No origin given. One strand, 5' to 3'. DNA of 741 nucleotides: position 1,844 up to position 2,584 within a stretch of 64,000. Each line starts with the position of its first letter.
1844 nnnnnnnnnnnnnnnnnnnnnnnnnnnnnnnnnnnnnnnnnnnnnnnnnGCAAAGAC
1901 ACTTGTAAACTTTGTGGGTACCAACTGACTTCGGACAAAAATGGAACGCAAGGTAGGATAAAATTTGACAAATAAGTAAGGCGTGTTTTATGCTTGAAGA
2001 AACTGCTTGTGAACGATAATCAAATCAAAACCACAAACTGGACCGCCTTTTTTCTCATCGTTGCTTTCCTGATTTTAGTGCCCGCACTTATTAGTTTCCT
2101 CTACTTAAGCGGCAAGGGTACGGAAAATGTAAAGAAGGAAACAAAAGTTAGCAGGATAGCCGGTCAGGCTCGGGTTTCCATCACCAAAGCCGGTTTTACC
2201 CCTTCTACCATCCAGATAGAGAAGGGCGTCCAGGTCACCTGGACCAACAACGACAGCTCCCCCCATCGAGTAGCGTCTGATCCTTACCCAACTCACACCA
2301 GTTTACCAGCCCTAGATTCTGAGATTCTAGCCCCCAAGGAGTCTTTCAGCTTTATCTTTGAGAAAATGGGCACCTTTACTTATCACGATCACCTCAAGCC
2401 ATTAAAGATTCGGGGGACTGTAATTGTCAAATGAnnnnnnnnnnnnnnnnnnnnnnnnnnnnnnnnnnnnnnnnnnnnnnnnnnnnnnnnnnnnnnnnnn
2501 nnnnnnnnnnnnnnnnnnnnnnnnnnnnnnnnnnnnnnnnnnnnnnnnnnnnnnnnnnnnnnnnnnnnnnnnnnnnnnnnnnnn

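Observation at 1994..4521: Translationally coupled pair: Cys-less cupredoxin paralogue plus 696-aa Ig-like/FN3 surface protein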

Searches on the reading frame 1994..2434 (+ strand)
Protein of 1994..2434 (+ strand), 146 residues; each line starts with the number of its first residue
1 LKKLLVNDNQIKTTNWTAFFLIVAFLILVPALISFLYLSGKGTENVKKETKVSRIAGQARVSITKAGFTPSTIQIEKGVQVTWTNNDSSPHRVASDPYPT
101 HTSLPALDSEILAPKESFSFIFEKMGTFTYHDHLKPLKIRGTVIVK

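Call 3: search_protein_families(library=pfam, proteins=[window:1994-2434:+], max_evalue=0.01)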
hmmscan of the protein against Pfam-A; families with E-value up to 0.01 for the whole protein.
window:1994-2434:+ (146 aa): 2 families
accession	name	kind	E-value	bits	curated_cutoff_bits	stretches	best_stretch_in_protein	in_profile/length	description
PF13473.12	Cupredoxin_1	-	1.2e-09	38.6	27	1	57-145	21-104/104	Cupredoxin-like domain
PF00127.26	Copper-bind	-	3.7e-05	24.5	21.2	1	60-131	6-83/99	Copper binding proteins, plastocyanin/azurin family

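Call 5: find_homologous_proteins(query=window:1994-2434:+)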
Query window:1994-2434:+ (146 aa): 260 proteins with E <= 0.001 among 322 candidates; the best 120 are listed.
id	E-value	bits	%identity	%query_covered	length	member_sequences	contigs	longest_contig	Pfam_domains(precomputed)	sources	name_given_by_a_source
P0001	8.1e-90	316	99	100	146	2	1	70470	PF13473.13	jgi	-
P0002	3.8e-45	171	61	92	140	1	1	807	PF00127.27,PF13473.13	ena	-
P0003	1.4e-43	166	56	95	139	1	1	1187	PF00127.27,PF13473.13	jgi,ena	-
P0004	9.2e-42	160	57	91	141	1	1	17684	PF00127.27,PF13473.13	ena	-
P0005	1.2e-41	160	54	95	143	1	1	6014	PF13473.13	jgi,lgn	-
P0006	3.7e-41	158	56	91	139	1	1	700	PF00127.27,PF13473.13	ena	-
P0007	2.8e-40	155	55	91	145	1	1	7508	PF00127.27,PF13473.13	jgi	jgi:plastocyanin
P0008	1.4e-39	153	55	95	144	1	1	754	PF13473.13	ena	-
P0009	2.6e-39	152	54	91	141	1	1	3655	PF00127.27,PF13473.13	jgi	-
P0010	1.4e-38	150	53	91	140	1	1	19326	PF00127.27,PF13473.13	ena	-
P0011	6.7e-38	148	53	91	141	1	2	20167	PF00127.27,PF13473.13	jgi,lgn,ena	-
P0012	1.3e-37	147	51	91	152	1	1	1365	PF00127.27,PF13473.13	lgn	-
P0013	1.4e-37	147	52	91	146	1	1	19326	PF00127.27,PF13473.13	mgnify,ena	mgnify:CR=1 FL=1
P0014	1.2e-32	131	54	86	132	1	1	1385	PF13473.13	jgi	-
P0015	2.5e-32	130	50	86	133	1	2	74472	PF13473.13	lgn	-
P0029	4.8e-27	113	50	77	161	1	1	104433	PF00127.27,PF13473.13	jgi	jgi:plastocyanin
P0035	1.1e-25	108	56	60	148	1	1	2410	PF00127.27,PF13473.13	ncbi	-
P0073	1.5e-17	82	47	66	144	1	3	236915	PF00127.27,PF13473.13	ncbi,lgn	-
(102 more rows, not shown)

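Call 6: search_protein_families(library=ncbifam, proteins=[window:1994-2434:+], max_evalue=0.01)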
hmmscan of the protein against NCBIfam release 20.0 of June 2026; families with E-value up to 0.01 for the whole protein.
window:1994-2434:+ (146 aa): 4 families
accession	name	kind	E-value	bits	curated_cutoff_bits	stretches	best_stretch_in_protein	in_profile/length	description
TIGR02656.1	cyanin_plasto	equivalog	9.2e-09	35.6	87.85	1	66-131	12-83/99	plastocyanin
TIGR02657.1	amicyanin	equivalog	1.7e-07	31.5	110.2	1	61-145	1-82/83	amicyanin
TIGR03102.1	halo_cynanin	subfamily_domain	0.00068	19.7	93.8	1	60-145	31-114/115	halocyanin domain-containing protein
NF042931.1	SAG1386_EF1546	equivalog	0.0046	17.1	80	1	9-54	23-68/158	SAG1386/EF1546 family surface-associated protein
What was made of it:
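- On Type-1 blue copper proteins (plastocyanin/amicyanin): TIGR02656 plastocyanin scores 35.6 against 87.85 and TIGR02657 amicyanin 31.5 against 110.2, so both fail (call 6).
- No similarity to a known foldase or inhibitor family was seen: no hit besides cupredoxin models in Pfam or NCBIfam (calls 3, 6).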

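Call 11: search_solved_structures(query=A1, max_evalue=1, show_alignments=3)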
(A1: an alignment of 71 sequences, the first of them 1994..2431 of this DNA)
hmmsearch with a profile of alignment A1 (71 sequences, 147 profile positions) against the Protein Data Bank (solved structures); distinct sequences matched with E-value up to 1: 95 (the best 60 are shown).
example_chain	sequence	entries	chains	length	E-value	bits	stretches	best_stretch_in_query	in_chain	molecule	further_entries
9cck_A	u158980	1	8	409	1.3e-13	54.3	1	52-146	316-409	Copper-containing nitrite reductase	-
5fc9_A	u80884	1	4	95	1.7e-13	53.9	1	59-145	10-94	Blue (Type 1) copper domain protein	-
2qdv_A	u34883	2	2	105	6.6e-13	52.1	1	50-146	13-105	Amicyanin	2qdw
1sf3_A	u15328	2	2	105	6.6e-13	52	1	50-146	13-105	Amicyanin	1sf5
1sfd_A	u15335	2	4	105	8.6e-13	51.7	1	50-146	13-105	Amicyanin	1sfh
3ie9_A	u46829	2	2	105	1.6e-12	50.8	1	50-146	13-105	Amicyanin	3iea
1aac_A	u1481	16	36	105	1.6e-12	50.8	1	50-146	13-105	AMICYANIN | PROTEIN (AMICYANIN)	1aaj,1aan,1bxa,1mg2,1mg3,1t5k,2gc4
1mda_A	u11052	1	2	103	1.9e-12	50.6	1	51-146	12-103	AMICYANIN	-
2idq_A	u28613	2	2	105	2.8e-12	50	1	50-146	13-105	Amicyanin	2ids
3rym_A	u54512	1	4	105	3.1e-12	49.9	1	50-146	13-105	Amicyanin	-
2idt_A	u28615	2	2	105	3.6e-12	49.7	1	50-146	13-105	Amicyanin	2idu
1pcs_A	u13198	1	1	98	4.4e-12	49.4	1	67-145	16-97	PLASTOCYANIN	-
2gb2_A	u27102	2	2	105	8.8e-12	48.4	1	50-146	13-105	Amicyanin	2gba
4p5r_A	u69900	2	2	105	2.3e-11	47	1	50-146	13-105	Amicyanin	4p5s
3c75_A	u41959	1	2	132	3.2e-11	46.6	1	22-146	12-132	Amicyanin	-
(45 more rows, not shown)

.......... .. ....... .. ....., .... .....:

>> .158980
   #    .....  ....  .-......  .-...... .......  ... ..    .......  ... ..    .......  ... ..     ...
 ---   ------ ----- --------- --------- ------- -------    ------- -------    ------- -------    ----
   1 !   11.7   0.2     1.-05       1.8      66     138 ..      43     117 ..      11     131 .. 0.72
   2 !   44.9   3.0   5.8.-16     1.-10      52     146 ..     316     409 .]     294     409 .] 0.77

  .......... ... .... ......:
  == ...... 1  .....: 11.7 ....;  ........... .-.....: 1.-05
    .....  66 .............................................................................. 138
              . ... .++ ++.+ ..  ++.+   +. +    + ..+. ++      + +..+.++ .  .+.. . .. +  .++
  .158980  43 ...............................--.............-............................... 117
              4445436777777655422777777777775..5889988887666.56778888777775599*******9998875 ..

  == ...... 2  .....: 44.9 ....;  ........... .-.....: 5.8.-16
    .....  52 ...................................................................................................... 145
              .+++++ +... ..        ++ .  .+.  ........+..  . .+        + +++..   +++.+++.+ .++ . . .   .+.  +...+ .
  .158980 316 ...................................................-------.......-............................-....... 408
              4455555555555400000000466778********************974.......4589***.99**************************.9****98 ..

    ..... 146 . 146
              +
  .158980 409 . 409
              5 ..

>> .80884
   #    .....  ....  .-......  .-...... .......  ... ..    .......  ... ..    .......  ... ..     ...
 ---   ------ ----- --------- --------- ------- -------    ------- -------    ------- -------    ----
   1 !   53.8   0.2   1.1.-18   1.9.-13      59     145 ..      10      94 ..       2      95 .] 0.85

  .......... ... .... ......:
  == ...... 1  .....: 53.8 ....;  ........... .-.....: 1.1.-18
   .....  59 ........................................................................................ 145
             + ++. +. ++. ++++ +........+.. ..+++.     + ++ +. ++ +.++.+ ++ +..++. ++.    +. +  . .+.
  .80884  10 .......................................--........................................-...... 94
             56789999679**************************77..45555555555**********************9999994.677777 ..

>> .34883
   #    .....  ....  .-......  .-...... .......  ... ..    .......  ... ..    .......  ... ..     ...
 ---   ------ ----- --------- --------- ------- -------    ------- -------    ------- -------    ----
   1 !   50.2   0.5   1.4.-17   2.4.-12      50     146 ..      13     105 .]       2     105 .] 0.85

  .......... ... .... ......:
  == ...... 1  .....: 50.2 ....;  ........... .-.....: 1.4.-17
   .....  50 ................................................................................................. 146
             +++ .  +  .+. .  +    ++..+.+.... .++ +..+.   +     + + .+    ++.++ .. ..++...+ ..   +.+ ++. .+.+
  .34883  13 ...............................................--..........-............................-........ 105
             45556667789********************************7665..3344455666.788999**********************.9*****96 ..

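Call 13: find_related_loci(query=A2, collection=genome_contigs, flank=7000)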
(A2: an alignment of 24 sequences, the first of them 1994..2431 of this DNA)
Query A2 (146 aa) in genome_contigs; peptide patterns used: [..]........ (x = any residue, [..] = any of these).
43 stretches matched a pattern; 37 encode a relative of the query (tblastn E <= 1e-3); 37 distinct loci.
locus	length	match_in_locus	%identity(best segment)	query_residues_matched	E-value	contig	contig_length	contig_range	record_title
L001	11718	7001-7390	49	25-146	3e-33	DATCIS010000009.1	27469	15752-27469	MAG TPA_asm: Candidatus Saccharimonadales bacterium isolate SMAG_U7865 k141_2123636, whole genome shotgun sequence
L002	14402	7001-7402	44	20-146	4e-31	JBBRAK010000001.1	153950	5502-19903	MAG: Candidatus Saccharimonadales bacterium isolate Co_metawrap_2292 Cmw_2292_k141_1124525_length_153950_cov_12.9997, wh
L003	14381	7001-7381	43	20-146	5e-31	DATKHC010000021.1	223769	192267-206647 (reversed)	MAG TPA_asm: Candidatus Saccharimonadales bacterium isolate SMAG_U14567 k141_115907, whole genome shotgun sequence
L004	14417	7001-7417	42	19-146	3e-30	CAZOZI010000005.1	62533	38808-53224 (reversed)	MAG TPA_asm: uncultured Candidatus Saccharibacteria bacterium isolate SRP200132_co1_79 genome assembly, contig: NODE_681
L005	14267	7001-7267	53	59-146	1e-29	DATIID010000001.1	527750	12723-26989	MAG TPA_asm: Candidatus Saccharimonadales bacterium isolate SMAG_U15655 k141_160847, whole genome shotgun sequence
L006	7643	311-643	49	33-146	2e-29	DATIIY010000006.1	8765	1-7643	MAG TPA_asm: Candidatus Saccharimonadales bacterium isolate SMAG_U15677 k141_214371, whole genome shotgun sequence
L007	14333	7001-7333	47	26-141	1e-28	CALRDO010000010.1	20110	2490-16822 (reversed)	MAG: Patescibacteria group bacterium UBA4664 isolate TH-Jun18-49 genome assembly, contig: TH-Jun18-C5647, whole genome s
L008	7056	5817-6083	52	59-146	1e-27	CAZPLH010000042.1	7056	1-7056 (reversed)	MAG TPA_asm: uncultured Candidatus Saccharibacteria bacterium isolate SRP296810_co1_266 genome assembly, contig: NODE_14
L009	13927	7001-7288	53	52-146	4e-27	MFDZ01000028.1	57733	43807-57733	MAG: Candidatus Daviesbacteria bacterium RIFCSPLOWO2_02_FULL_41_8 rifcsplowo2_02_scaffold_2051, whole genome shotgun seq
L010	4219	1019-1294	50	56-146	4e-27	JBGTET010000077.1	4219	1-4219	MAG: Candidatus Saccharimonadales bacterium isolate JTS-RE174 k141_4613459, whole genome shotgun sequence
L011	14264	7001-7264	48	59-146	2e-27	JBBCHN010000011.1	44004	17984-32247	MAG: Candidatus Saccharibacteria bacterium isolate S6_maxb_bin.5 s5573.ctg005575l, whole genome shotgun sequence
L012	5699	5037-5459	38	5-146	4e-27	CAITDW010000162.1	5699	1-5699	uncultured Candidatus Saccharibacteria bacterium isolate Umea3_bin-0930 genome assembly, contig: bin-0930:162/259, whole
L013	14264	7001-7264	53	60-146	3e-27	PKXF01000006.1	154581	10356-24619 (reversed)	MAG: Candidatus Saccharibacteria bacterium isolate palsa_1325 73.20120500_P26.46_contig_1598, whole genome shotgun seque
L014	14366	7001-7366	43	23-146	1e-26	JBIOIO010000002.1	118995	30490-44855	MAG: Candidatus Saccharimonadales bacterium isolate GcA13-10 k141_670800_length_118995_cov_91.9033, whole genome shotgun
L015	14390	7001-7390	43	15-146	7e-26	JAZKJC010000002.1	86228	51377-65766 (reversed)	MAG: Patescibacteria group bacterium isolate ADI_DC_SW_02_SPN_11032020-bin081_1 DCSW02SPN_B081_1_000000000002, whole gen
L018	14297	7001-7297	46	50-146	9e-25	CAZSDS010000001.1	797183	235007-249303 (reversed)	MAG TPA_asm: uncultured Candidatus Saccharibacteria bacterium isolate SRP144015_co1_51 genome assembly, contig: NODE_1_l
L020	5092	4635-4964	43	23-136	4e-24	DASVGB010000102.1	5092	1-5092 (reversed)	MAG TPA_asm: Candidatus Saccharimonadia bacterium isolate SMAG_U2104 k141_1060245, whole genome shotgun sequence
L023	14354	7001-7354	42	24-146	2e-23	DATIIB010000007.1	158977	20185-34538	MAG TPA_asm: Candidatus Saccharimonadales bacterium isolate SMAG_U15653 k141_153787, whole genome shotgun sequence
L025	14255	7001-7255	47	61-146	2e-20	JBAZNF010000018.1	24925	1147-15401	MAG: Patescibacteria group bacterium isolate SO_2017_LW4_60 scaffold_4112_c1_LW137-91_2017, whole genome shotgun sequenc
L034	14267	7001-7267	37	61-146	2e-15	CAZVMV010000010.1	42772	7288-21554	MAG TPA_asm: uncultured Gammaproteobacteria bacterium isolate SRP173033_co2_263 genome assembly, contig: NODE_263_length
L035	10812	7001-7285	40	50-145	2e-16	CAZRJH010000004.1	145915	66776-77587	MAG TPA_asm: uncultured Gammaproteobacteria bacterium isolate SRP342105_co1_321 genome assembly, contig: NODE_122_length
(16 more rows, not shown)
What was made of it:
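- Tried and rejected: It worked with the closer set A2 (call 13).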

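Call 27: search_protein_families(library=pfam, proteins=[L006:646-1902:+, L007:7355-8815:+, L013:7273-8634:+, L014:7385-8878:+, L015:7420-9483:+, L023:7350-8444:+, L011:7287-8345:+, L008:6100-7056:+, L025:7314-8816:+, L034:7400-8842:+], max_evalue=0.001)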
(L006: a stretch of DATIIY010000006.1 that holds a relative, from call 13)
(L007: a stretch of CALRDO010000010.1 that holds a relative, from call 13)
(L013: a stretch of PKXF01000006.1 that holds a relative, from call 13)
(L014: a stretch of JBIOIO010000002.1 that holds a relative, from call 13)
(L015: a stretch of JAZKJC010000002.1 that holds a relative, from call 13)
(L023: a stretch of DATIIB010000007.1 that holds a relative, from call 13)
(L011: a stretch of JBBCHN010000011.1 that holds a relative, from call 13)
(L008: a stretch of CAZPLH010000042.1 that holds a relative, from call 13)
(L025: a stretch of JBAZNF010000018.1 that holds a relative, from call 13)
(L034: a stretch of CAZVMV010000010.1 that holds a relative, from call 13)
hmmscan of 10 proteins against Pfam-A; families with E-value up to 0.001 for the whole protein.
L006:646-1902:+ (418 aa): 0 families

L007:7355-8815:+ (486 aa): 0 families

L013:7273-8634:+ (453 aa): 0 families

L014:7385-8878:+ (497 aa): 0 families

L015:7420-9483:+ (687 aa): 11 families
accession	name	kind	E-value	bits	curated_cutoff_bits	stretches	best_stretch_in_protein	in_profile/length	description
PF17191.10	RecG_wedge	-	1e-25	90.7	23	1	19-176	5-161/162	RecG wedge domain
PF00270.35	DEAD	-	5.5e-24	85.2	26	1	266-429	1-163/167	DEAD/DEAH box helicase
PF00271.37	Helicase_C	-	1.3e-20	74.2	23.5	1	473-583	11-109/110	Helicase conserved C-terminal domain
PF04851.21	ResIII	-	9.7e-13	48.8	22.5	1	264-425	3-162/164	Type III restriction enzyme, res subunit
PF19833.4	RecG_dom3_C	-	8.9e-11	42.1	26.8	1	610-668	2-62/87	ATP-dependent DNA helicase RecG, domain 3, C-terminal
PF13604.12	AAA_30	-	5.5e-07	29.9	27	1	265-413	2-113/191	AAA domain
PF07517.20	SecA_DEAD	-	7.4e-05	22.6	24.6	1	288-372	93-179/290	SecA DEAD-like domain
PF22590.2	Cas3-like_C_2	-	0.00016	22.4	27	1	497-584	14-105/106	CRISPR-associated nuclease/helicase Cas3, C-terminal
PF01336.31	tRNA_anti-codon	-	0.00033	21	27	1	66-141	1-75/75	OB-fold nucleic acid binding domain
PF00176.29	SNF2-rel_dom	-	0.00067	19.3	24.9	1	282-431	14-169/290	SNF2-related domain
PF05127.21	NAT10_TcmA_helicase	-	0.00074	19.9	22.7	0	290-408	2-109/176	RNA cytidine acetyltransferase NAT10/TcmA, helicase domain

L023:7350-8444:+ (364 aa): 0 families

L011:7287-8345:+ (352 aa): 0 families

L008:6100-7056:+ (319 aa): 1 family
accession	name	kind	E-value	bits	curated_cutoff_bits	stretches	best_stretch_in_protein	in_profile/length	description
PF07602.17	DUF1565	-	5.6e-05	23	20.3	1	67-104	2-39/257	Protein of unknown function (DUF1565)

L025:7314-8816:+ (500 aa): 1 family
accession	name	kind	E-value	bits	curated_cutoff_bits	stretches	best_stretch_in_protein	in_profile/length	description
PF13632.12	Glyco_trans_2_3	-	4.6e-11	43.3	27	1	206-402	6-153/198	Glycosyl transferase family group 2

L034:7400-8842:+ (480 aa): 2 families
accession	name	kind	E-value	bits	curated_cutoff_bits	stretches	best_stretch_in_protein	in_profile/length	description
PF13522.11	GATase_6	-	6.5e-13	49.3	27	1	73-208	12-130/130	Glutamine amidotransferase domain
PF13537.11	GATase_7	-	1.5e-10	41.6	25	1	78-212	2-121/123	Glutamine amidotransferase domain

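Call 28: predict_structure(alignment_id=A1)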
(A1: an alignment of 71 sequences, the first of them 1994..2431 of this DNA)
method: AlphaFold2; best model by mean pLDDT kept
length: 146 residues; sequences in the alignment: 71
mean_pLDDT: 89.4   pTM: 0.64
mean pLDDT of the five models: 89.4, 88.4, 88.3, 88.1, 88.0
residues with pLDDT >= 90: 105; 70-90: 19; 50-70: 22; < 50: 0
segments of 3 or more residues with pLDDT < 50: none
pLDDT, mean of each block of 10 residues (from residue 1): 68 83 95 86 59 74 98 96 98 98 98 98 98 98 97
secondary structure, 60 per line:
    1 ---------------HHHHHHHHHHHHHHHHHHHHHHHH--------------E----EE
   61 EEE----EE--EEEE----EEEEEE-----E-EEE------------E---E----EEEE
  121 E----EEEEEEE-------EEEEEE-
elements in order: H16-39 E59-63 E72-75 E80-85 E93-95 E117-121 E126-132 E140-145
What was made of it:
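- On Type-1 blue copper proteins (plastocyanin/amicyanin): The AF2 model has pLDDT about 98 over residues 60-146 (call 28).
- Checked: It folds with pLDDT about 98 over residues 60-146 (call 28).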

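Call 31: fold_search(model_id=the predicted structure, library=pdb)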
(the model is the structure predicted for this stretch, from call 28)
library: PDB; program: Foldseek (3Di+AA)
matches with E <= 10: 1304; with E <= 0.001: 582
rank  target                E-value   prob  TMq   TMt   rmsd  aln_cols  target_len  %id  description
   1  5fc9_A                1.4e-09  1.00  0.52  0.78   2.6       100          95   26  Novel Purple Cupredoxin from Nitrosopumilus maritimus (released 2016-05-11)
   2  9cck_A                4.8e-09  1.00  0.53  0.20   2.2       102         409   27  Multi-copper oxidase with a C-terminal cupredoxin domain from Nitrosopumilus maritimus (released 2025-02-05)
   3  1pcs                  7.9e-09  1.00  0.52  0.76   3.2       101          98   32  THE 2.15 A CRYSTAL STRUCTURE OF A TRIPLE MUTANT PLASTOCYANIN FROM THE CYANOBACTERIUM SYNECHOCYSTIS SP. PCC 6803 (released 1997-12-17)
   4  1sfd_A                2.0e-08  1.00  0.52  0.71   2.9        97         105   26  oxidized form of amicyanin mutant P94F (released 2004-07-27)
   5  1bxu                  2.4e-08  1.00  0.53  0.83   1.7        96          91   27  OXIDIZED PLASTOCYANIN FROM SYNECHOCOCCUS SP. (released 1999-06-15)
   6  1m9w_MODEL_1_A        2.7e-08  1.00  0.50  0.72   4.4        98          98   30  Study of electrostatic potential surface distribution using high resolution side-chain conformation determined (released 2002-08-14)
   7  2plt                  2.9e-08  1.00  0.52  0.75   3.9        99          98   25  STRUCTURE DETERMINATION OF PLASTOCYANIN FROM A CRYSTAL SPECIMEN WITH HEMIHEDRAL TWINNING FRACTION OF ONE-HALF (released 1993-10-31)
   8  3cvb_A                3.5e-08  1.00  0.53  0.72   3.4       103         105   24  Regulation of Protein Function: Crystal Packing Interfaces and Conformational Dimerization (released 2008-07-08)
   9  1byp                  4.7e-08  1.00  0.50  0.72   4.5       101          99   27  E43K,D44K DOUBLE MUTANT PLASTOCYANIN FROM SILENE (released 1999-10-19)
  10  1byo_A                5.3e-08  1.00  0.51  0.74   3.9       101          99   24  WILD-TYPE PLASTOCYANIN FROM SILENE (released 1999-10-15)
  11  3cvd_A                6.4e-08  1.00  0.53  0.72   3.4       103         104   23  Regulation of Protein Function: Crystal Packing Interfaces and Conformational Dimerization (released 2008-07-08)
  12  3bqv                  6.4e-08  1.00  0.53  0.71   3.5       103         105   23  Crystal Structure of the double mutant D44A D45A Plastocyanin from Phormidium laminosum (released 2009-01-06)
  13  1sf3                  6.8e-08  1.00  0.54  0.73   2.9        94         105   26  Structure of the reduced form of the P94A mutant of amicyanin (released 2004-07-27)
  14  1baw_A                8.2e-08  1.00  0.53  0.72   3.5       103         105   24  PLASTOCYANIN FROM PHORMIDIUM LAMINOSUM (released 1999-03-02)
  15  3ie9                  8.7e-08  1.00  0.54  0.74   1.6        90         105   27  Structure of oxidized M98L mutant of amicyanin (released 2009-10-06)
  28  4hcg_B                1.8e-07  1.00  0.51  0.79   2.2        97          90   21  Uncharacterized Cupredoxin-like Domain Protein Cupredoxin_1 with Zinc bound from Bacillus anthracis (released 2012-10-17)
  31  4hcf_B                2.5e-07  1.00  0.50  0.73   2.4        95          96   22  Crystal Structure of Uncharacterized Cupredoxin-like Domain Protein Cupredoxin_1 with Copper Bound from Bacillus anthr (released 2012-10-17)
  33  4hcg_A                2.8e-07  1.00  0.49  0.73   2.4        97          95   20  Uncharacterized Cupredoxin-like Domain Protein Cupredoxin_1 with Zinc bound from Bacillus anthracis (released 2012-10-17)
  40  1pla_MODEL_1_A        4.1e-07  1.00  0.50  0.73   4.1        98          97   21  HIGH-RESOLUTION SOLUTION STRUCTURE OF REDUCED PARSLEY PLASTOCYANIN (released 1994-08-31)
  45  4hcf_A                6.3e-07  1.00  0.49  0.77   2.5        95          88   21  Crystal Structure of Uncharacterized Cupredoxin-like Domain Protein Cupredoxin_1 with Copper Bound from Bacillus anthr (released 2012-10-17)
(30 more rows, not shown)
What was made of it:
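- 2168..2431 (+): Cupredoxin beta-sandwich ectodomain (residues 59-146). calls 3, 28, 31
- On Type-1 blue copper proteins (plastocyanin/amicyanin): Foldseek against the PDB gives probability 1.0 to 5fc9, plastocyanins and amicyanins (call 31).
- Closest known: Amicyanin / plastocyanin. Same: They are the best sequence-profile and structural matches (E about 1e-13, Foldseek probability 1.0; calls 11, 31).
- The best structural matches are purple cupredoxin 5fc9, plastocyanin and amicyanin (calls 28, 31). Cupredoxin_1 proteins from B. anthracis were crystallised with Cu and with Zn (4hcf, 4hcg; call 31).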
